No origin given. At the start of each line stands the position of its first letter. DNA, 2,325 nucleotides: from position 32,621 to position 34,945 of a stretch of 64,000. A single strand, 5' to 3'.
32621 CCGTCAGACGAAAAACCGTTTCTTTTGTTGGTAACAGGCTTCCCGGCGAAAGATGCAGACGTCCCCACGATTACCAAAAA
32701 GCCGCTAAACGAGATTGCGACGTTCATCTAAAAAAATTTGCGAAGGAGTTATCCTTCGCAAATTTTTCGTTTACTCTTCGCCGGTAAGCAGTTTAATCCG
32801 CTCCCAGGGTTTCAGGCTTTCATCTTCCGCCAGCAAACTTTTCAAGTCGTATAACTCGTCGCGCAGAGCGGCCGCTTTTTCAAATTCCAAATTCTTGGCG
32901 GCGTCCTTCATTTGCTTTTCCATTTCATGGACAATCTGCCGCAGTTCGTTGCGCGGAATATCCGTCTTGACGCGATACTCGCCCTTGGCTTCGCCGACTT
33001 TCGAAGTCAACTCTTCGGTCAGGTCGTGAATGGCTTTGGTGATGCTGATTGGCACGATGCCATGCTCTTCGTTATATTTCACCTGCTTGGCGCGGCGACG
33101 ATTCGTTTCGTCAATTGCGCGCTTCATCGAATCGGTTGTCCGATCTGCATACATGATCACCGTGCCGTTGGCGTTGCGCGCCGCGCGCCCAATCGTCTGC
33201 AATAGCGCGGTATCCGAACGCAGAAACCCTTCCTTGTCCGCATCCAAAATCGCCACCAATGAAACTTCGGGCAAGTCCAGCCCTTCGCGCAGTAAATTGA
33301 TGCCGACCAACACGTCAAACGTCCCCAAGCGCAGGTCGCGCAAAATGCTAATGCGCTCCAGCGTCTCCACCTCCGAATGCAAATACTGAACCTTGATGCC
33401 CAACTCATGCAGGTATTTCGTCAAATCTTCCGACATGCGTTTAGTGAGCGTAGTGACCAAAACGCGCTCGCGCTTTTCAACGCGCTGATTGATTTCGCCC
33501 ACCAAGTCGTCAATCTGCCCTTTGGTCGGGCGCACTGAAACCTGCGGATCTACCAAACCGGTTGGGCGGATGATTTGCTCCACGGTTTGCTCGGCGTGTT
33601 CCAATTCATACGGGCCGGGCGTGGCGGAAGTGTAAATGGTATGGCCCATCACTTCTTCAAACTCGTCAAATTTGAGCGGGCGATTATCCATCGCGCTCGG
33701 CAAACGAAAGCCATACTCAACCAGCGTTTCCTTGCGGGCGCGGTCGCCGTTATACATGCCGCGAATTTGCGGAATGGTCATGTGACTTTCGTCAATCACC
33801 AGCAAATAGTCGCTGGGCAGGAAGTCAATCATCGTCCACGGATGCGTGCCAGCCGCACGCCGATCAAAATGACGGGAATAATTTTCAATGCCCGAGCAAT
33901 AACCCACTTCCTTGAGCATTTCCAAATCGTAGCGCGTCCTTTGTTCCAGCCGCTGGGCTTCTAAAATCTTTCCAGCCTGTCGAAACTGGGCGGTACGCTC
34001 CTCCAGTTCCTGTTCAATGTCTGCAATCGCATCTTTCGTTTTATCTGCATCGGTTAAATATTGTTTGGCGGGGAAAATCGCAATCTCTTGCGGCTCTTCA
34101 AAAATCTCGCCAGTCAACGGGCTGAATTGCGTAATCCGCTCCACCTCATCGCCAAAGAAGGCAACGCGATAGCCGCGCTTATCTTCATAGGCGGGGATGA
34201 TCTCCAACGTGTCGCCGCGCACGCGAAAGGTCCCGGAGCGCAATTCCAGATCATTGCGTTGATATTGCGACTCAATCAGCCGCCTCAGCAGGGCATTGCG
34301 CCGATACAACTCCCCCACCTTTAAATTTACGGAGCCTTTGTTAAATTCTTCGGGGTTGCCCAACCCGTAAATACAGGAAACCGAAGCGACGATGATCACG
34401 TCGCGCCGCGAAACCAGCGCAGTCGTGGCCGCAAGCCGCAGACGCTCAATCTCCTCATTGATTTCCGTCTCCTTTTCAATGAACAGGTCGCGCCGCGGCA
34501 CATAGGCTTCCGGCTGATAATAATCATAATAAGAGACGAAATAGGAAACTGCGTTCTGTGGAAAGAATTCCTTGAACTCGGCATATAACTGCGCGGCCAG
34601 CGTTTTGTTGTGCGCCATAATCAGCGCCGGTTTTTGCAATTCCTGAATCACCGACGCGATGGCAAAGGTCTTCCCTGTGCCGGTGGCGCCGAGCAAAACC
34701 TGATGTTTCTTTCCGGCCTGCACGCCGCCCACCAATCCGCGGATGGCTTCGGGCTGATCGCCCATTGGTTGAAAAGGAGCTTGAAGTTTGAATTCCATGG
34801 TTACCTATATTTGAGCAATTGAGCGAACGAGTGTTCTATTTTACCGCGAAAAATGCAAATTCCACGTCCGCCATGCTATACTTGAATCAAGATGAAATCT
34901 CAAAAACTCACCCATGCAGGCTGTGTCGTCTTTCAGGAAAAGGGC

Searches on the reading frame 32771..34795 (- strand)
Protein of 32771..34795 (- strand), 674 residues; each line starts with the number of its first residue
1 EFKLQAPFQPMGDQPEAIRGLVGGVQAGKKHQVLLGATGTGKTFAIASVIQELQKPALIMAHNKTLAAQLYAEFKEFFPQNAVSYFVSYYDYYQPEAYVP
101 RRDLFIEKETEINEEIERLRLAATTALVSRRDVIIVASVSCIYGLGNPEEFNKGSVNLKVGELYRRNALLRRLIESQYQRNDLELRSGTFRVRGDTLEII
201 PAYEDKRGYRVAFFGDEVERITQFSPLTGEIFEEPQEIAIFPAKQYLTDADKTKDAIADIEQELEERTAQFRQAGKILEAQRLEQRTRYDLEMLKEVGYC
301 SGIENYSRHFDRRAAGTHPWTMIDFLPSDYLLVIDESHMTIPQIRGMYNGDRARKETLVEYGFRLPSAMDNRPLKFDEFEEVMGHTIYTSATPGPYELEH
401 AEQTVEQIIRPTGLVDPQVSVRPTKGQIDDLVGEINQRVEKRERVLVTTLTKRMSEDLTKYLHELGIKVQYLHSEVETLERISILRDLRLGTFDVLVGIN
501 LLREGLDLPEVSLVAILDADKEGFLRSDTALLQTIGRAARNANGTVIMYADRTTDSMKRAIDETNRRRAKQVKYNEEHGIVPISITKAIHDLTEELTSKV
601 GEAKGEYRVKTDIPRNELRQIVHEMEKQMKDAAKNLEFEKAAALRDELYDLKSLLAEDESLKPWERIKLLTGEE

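Call 82: search_protein_families(library=pfam, proteins=[window:32771-34795:-], max_evalue=0.0001)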
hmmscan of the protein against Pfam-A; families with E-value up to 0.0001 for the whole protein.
window:32771-34795:- (674 aa): 6 families
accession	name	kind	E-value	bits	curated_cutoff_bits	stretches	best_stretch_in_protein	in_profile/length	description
PF17757.6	UvrB_inter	-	1.4e-32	112.1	22.9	1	156-246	1-91/91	UvrB interaction domain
PF12344.14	UvrB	-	4.9e-22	77.9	27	1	548-589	1-42/43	Ultra-violet resistance protein B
PF00271.37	Helicase_C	-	2.6e-19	69.9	23.5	1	430-541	5-109/110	Helicase conserved C-terminal domain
PF04851.21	ResIII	-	4.6e-12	46.6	22.5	1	13-83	7-82/164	Type III restriction enzyme, res subunit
PF02151.25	UVR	-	3.1e-08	33.6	21.5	1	622-648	4-30/36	UvrB/uvrC motif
PF00270.35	DEAD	-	1.9e-06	28.2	26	0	29-80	14-71/167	DEAD/DEAH box helicase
